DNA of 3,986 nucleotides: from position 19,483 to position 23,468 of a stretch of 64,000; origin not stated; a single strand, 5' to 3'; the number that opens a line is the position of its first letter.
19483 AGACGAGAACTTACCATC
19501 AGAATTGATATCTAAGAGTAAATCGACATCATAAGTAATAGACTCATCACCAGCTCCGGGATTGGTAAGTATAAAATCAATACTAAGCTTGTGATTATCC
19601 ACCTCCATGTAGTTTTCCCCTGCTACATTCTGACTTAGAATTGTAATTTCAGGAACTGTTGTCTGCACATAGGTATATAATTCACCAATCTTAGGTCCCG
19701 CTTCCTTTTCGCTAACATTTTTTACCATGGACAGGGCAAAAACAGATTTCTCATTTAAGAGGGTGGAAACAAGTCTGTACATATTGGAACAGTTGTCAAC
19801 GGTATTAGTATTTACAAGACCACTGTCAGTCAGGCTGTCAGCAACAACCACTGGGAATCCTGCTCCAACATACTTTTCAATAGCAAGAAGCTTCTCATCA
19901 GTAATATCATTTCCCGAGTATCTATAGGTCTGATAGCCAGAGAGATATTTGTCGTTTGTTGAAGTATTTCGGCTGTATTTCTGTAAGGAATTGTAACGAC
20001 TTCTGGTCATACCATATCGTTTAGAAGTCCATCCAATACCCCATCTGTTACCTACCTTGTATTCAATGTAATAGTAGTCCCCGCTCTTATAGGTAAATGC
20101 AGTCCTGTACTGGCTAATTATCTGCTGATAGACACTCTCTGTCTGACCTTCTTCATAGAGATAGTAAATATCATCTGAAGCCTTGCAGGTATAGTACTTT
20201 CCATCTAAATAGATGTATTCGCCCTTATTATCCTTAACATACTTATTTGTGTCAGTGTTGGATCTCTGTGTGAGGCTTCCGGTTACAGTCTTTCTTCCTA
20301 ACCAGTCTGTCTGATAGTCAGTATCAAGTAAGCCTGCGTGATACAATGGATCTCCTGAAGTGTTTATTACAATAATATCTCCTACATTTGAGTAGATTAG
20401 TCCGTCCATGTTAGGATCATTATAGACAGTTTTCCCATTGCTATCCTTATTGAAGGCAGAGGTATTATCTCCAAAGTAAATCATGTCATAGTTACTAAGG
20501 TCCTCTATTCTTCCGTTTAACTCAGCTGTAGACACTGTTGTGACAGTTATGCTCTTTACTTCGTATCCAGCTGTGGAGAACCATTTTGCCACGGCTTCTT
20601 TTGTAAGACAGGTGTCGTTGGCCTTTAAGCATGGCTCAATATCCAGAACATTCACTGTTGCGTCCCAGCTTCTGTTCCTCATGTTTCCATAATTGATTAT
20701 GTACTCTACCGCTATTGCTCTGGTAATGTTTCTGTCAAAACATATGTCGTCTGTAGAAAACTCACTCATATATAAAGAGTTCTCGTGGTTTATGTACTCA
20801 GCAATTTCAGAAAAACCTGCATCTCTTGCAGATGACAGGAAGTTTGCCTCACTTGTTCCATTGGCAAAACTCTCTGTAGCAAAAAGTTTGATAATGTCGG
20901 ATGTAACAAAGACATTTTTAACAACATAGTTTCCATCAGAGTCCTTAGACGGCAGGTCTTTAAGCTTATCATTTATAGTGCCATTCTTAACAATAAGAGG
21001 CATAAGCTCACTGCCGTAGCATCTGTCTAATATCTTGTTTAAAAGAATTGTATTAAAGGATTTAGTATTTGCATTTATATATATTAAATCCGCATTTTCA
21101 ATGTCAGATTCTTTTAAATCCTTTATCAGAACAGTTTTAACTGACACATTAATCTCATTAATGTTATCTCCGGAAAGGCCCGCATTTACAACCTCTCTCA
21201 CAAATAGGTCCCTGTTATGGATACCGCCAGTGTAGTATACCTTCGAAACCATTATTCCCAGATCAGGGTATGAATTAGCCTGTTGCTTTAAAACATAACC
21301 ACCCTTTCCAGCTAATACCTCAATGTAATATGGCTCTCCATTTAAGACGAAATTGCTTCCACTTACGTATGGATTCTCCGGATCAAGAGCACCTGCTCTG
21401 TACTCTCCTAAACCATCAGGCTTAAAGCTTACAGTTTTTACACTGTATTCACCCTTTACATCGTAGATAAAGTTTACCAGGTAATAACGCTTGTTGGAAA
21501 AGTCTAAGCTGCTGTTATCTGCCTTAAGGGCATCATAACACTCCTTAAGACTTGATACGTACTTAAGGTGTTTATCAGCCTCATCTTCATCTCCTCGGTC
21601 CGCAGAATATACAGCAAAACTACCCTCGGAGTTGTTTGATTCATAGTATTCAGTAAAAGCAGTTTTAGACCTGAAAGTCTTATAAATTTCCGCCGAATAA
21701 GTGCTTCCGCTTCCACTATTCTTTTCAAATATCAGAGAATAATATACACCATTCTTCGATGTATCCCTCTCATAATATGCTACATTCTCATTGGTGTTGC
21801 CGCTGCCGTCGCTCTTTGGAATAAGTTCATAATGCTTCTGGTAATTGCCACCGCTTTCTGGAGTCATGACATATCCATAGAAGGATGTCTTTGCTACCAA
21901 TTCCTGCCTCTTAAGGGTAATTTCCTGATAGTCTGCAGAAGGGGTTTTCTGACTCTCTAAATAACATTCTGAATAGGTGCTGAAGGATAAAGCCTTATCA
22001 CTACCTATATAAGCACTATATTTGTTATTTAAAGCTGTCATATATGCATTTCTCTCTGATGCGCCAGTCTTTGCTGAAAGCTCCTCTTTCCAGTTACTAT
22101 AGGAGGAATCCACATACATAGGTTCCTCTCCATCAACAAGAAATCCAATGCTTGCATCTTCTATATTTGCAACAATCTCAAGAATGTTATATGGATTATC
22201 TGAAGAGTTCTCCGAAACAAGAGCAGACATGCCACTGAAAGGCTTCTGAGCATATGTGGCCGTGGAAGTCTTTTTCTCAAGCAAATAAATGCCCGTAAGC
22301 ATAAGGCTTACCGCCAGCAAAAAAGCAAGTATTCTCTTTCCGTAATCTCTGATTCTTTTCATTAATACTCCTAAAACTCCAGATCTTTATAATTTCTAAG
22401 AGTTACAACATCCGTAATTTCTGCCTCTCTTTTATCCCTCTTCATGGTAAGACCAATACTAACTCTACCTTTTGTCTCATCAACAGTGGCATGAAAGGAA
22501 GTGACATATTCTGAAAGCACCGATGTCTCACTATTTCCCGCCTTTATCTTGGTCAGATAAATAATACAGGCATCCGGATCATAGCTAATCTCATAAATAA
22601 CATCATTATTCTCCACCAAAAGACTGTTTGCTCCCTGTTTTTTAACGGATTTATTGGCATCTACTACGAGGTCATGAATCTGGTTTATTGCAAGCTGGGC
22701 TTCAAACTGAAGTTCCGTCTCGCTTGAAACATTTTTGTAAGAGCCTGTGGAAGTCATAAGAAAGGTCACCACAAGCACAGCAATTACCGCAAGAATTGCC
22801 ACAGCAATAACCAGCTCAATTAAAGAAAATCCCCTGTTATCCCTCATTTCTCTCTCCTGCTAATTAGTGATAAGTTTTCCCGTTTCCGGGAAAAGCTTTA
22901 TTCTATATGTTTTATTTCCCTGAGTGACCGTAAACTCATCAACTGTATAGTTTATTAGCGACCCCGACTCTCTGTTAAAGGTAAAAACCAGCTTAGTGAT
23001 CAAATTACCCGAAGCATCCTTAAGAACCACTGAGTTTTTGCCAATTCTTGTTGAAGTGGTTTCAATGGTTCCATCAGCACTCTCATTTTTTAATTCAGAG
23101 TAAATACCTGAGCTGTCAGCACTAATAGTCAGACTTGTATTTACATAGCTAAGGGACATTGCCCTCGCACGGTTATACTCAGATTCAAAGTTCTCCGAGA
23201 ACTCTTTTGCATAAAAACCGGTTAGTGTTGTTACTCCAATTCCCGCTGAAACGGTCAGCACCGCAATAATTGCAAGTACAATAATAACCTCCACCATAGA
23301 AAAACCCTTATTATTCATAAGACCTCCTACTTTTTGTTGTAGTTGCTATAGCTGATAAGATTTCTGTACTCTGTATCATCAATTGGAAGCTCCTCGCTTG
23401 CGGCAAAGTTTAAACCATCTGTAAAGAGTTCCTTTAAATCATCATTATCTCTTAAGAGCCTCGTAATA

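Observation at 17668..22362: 1564-aa non-pilin secreted protein as the terminal gene of a Gram-positive type IV pilus operon (possible PilY1-like pilus-associated factor)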

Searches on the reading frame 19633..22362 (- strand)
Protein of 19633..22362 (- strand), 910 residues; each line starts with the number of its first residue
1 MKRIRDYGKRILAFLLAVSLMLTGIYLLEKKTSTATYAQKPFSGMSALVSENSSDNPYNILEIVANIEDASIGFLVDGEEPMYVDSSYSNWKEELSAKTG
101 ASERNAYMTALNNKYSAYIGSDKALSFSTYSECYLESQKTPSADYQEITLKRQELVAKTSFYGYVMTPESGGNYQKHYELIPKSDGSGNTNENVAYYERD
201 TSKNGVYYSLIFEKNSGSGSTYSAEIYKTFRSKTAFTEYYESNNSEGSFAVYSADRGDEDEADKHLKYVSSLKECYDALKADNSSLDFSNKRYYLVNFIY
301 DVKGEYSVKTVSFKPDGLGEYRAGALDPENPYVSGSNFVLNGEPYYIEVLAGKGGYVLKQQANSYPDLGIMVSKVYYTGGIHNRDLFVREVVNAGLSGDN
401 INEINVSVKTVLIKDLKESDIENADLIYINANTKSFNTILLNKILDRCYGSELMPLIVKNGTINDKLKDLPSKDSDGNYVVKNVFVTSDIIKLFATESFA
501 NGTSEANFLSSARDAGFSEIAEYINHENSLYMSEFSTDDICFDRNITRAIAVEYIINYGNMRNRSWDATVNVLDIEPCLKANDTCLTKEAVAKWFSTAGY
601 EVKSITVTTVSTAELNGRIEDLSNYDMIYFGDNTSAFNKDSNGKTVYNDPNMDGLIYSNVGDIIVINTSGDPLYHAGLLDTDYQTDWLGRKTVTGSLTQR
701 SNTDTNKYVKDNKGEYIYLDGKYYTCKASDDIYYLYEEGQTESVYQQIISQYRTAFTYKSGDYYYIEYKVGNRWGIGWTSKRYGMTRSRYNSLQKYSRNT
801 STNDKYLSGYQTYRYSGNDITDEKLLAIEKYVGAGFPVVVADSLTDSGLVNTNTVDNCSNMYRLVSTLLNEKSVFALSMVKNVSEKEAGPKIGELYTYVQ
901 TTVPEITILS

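Call 60: search_protein_families(library=pfam, alignment_id=A7, max_evalue=0.01)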
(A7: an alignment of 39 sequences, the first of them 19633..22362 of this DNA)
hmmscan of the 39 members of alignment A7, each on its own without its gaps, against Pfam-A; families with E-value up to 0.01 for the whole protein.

A. member 1, window:19633-22362:- (910 aa): 1 family
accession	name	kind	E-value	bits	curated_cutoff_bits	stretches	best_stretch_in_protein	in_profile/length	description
PF16480.10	DUF5057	-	4e-09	36.8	27.9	1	818-886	1-71/378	Domain of unknown function (DUF5057)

B. families by the number of members that match (of 39 scanned): 11 families
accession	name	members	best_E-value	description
PF16480.10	DUF5057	17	1.5e-11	Domain of unknown function (DUF5057)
PF00754.31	F5_F8_type_C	3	4.5e-10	F5/8 type C domain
PF09479.16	Flg_new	2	1.9e-49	Listeria-Bacteroides repeat domain (List_Bact_rpt)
PF13385.13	Laminin_G_3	1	1.3e-25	Concanavalin A-like lectin/glucanases superfamily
PF14200.12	RicinB_lectin_2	1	4.5e-13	Ricin-type beta-trefoil lectin domain-like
PF00652.28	Ricin_B_lectin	1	1.2e-06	Ricin-type beta-trefoil lectin domain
PF02129.25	Peptidase_S15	1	0.00072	X-Pro dipeptidyl-peptidase (S15 family)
PF13529.12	Peptidase_C39_2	1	0.0036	Peptidase_C39 like family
PF18871.6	HEPN_Toprim_N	1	0.0039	HEPN/Toprim N-terminal domain 1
PF05091.18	eIF-3_zeta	1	0.0043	Eukaryotic translation initiation factor 3 subunit 7 (eIF-3)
PF13202.12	EF-hand_5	1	0.0055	EF hand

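Call 78: predict_structure(alignment_id=A8)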
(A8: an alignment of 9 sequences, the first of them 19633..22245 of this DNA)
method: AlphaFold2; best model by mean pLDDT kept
length: 871 residues; sequences in the alignment: 9
mean_pLDDT: 41.0   pTM: 0.30
mean pLDDT of the five models: 41.0, 39.4, 38.9, 36.9, 36.1
residues with pLDDT >= 90: 0; 70-90: 18; 50-70: 162; < 50: 691
segments of 3 or more residues with pLDDT < 50: 1-11, 26-66, 74-196, 202-364, 375-379, 392-529, 540-545, 558-562, 578-582, 607-616, 619-671, 673-675, 684-696, 706-721, 723-731, 733-778, 843-871
pLDDT, mean of each block of 10 residues (from residue 1): 39 55 52 36 31 45 48 46 40 34 37 35 33 30 31 35 39 36 36 49 42 28 26 37 39 36 32 35 33 31 35 33 34 35 43 43 53 49 55 39 39 29 34 34 29 34 34 33 39 37 35 38 40 66 54 56 63 52 61 57 47 45 34 30 29 33 41 50 47 44 49 38 39 39 27 27 30 38 61 58 63 54 64 62 42 37 28 29
secondary structure, 60 per line:
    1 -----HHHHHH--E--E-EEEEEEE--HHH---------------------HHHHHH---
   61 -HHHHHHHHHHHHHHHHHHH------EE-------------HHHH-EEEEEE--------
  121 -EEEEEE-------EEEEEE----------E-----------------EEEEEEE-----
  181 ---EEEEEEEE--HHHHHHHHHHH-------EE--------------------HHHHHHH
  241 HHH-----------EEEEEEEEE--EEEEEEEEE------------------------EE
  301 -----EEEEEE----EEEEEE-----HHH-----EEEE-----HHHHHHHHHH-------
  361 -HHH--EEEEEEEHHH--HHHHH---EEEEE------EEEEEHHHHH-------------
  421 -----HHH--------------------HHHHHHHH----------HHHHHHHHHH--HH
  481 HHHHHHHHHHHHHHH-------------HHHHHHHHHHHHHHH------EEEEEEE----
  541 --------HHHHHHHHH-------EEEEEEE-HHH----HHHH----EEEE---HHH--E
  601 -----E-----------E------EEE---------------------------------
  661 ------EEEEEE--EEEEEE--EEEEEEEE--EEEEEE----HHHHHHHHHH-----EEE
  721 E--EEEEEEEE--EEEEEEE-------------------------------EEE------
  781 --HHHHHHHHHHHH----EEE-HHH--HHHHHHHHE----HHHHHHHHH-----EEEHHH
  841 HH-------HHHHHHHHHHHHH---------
elements in order (helices of 4 or more, strands of 3 or more residues): H6-11 E19-25 H52-57 H62-80 H102-105 E107-112 E122-127 E135-140 E169-175 E184-191 H194-204 H234-243 E255-263 E266-274 E306-311 E316-321 E335-338 H344-353 E367-373 H379-383 E387-391 E398-402 H403-407 H449-456 H467-476 H479-495 H509-523 E530-536 H549-557 E565-571 H580-583 E588-591 E625-627 E667-672 E675-680 E683-690 E693-698 H703-712 E718-721 E724-731 E734-740 E772-774 H783-794 E799-801 H808-815 H821-829 E835-837 H838-842 H850-862

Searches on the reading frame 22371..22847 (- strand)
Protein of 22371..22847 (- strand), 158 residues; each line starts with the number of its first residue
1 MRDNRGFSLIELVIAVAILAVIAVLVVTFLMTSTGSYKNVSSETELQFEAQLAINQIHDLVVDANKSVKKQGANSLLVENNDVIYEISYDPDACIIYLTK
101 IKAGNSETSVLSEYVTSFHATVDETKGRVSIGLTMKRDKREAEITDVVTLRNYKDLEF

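Call 4: search_protein_families(library=pfam, proteins=[window:22371-22847:-], max_evalue=0.1)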
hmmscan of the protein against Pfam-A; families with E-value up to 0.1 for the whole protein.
window:22371-22847:- (158 aa): 3 families
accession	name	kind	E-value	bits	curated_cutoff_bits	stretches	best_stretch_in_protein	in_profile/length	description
PF07963.17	N_methyl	-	8.8e-09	35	21.2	1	1-26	1-26/27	Prokaryotic N-terminal methylation motif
PF02269.22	TFIID-18kDa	-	0.0085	16.5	27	1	29-91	9-68/93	Transcription initiation factor IID, 18kD subunit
PF14221.11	DUF4330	-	0.025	15.2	27.6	1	7-70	14-77/167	Domain of unknown function (DUF4330)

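Call 5: search_protein_families(library=ncbifam, proteins=[window:22371-22847:-], max_evalue=0.1)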
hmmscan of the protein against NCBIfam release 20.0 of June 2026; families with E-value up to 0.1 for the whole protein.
window:22371-22847:- (158 aa): 18 families
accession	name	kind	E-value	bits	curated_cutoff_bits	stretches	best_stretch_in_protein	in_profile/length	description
NF041013.1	T4P_ComGE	equivalog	2.9e-08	33.7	49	1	3-58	2-58/83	competence type IV pilus minor pilin ComGE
TIGR02532.1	IV_pilin_GFxxxE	domain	2.4e-07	30.3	16.3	1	5-26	2-23/24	prepilin-type N-terminal cleavage/methylation domain-containing protein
NF041002.1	pilin_ComGF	equivalog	0.0001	22.5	80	1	4-90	1-89/139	competence type IV pilus minor pilin ComGF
NF047828.1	T3SSXpsI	equivalog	0.00018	21.6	150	1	5-57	2-54/132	type II secretion system protein XpsI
TIGR02599.1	TIGR02599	subfamily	0.00023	20.5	256.5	1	6-58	1-53/361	Verru_Chthon cassette protein C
NF041775.1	typeIV_PilA_Myxo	equivalog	0.00033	20.7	400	1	4-46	10-52/214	type IV pilin protein PilA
TIGR01711.1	gspJ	equivalog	0.00058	19.7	64.85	1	5-79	1-76/192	type II secretion system minor pseudopilin GspJ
NF007848.0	PRK10557.1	equivalog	0.0019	17.5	120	1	3-90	9-96/192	prepilin peptidase-dependent protein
TIGR01708.2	typeII_sec_gspH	equivalog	0.0022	18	80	1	5-55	2-50/169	type II secretion system minor pseudopilin GspH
TIGR01707.1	gspI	equivalog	0.0026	18.2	44.35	1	6-72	1-66/101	type II secretion system minor pseudopilin GspI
NF007862.0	PRK10574.1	equivalog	0.0052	16.9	138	1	1-26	1-26/145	prepilin peptidase-dependent pilin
NF007800.0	PRK10506.1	equivalog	0.0061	16.4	158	1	1-66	5-63/163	prepilin peptidase-dependent protein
TIGR01710.1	typeII_sec_gspG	equivalog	0.0084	16.1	88.85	1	5-47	1-43/134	type II secretion system major pseudopilin GspG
TIGR02523.1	type_IV_pilV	equivalog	0.0097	16.4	52.2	1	5-63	2-57/139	type IV pilus modification protein PilV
NF047827.1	T3SSXpsH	equivalog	0.022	14.5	160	1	5-36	1-32/145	type II secretion system protein XpsH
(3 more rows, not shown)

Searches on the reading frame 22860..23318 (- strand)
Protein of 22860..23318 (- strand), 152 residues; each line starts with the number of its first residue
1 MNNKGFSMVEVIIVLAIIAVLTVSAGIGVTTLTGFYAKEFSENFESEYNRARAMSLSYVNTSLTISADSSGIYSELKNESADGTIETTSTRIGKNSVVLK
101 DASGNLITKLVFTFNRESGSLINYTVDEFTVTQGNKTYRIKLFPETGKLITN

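Call 4: search_protein_families(library=pfam, proteins=[window:22860-23318:-], max_evalue=0.1)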
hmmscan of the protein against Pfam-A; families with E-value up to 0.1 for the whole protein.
window:22860-23318:- (152 aa): 1 family
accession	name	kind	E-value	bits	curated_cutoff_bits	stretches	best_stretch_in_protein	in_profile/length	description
PF07963.17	N_methyl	-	4e-07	29.8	21.2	1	2-25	3-26/27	Prokaryotic N-terminal methylation motif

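Call 5: search_protein_families(library=ncbifam, proteins=[window:22860-23318:-], max_evalue=0.1)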
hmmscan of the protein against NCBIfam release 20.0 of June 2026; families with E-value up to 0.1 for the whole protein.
window:22860-23318:- (152 aa): 11 families
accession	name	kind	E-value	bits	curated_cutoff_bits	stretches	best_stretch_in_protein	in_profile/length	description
NF040982.1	ComGD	equivalog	5.9e-07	30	70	1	3-117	1-121/139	competence type IV pilus minor pilin ComGD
TIGR02532.1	IV_pilin_GFxxxE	domain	7.9e-07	28.7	16.3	1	4-24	2-22/24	prepilin-type N-terminal cleavage/methylation domain-containing protein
NF041013.1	T4P_ComGE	equivalog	0.002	18.2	49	1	2-24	2-24/83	competence type IV pilus minor pilin ComGE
NF007862.0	PRK10574.1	equivalog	0.0029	17.7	138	1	2-35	3-33/145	prepilin peptidase-dependent pilin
NF040999.1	pilin_ComGC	equivalog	0.023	14.9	75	1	4-22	2-20/84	competence type IV pilus major pilin ComGC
NF047827.1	T3SSXpsH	equivalog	0.025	14.4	160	1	4-56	1-54/145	type II secretion system protein XpsH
NF007848.0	PRK10557.1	equivalog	0.034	13.5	120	1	2-26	9-33/192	prepilin peptidase-dependent protein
TIGR02596.1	TIGR02596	subfamily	0.037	14.1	70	1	6-55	1-51/196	Verru_Chthon cassette protein D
NF041775.1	typeIV_PilA_Myxo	equivalog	0.038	14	400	1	2-37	9-41/214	type IV pilin protein PilA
NF007660.0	PRK10332.1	equivalog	0.065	13.7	86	0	2-36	7-34/107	prepilin-type N-terminal cleavage/methylation domain-containing protein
NF007800.0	PRK10506.1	equivalog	0.086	12.7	158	0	2-24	7-29/163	prepilin peptidase-dependent protein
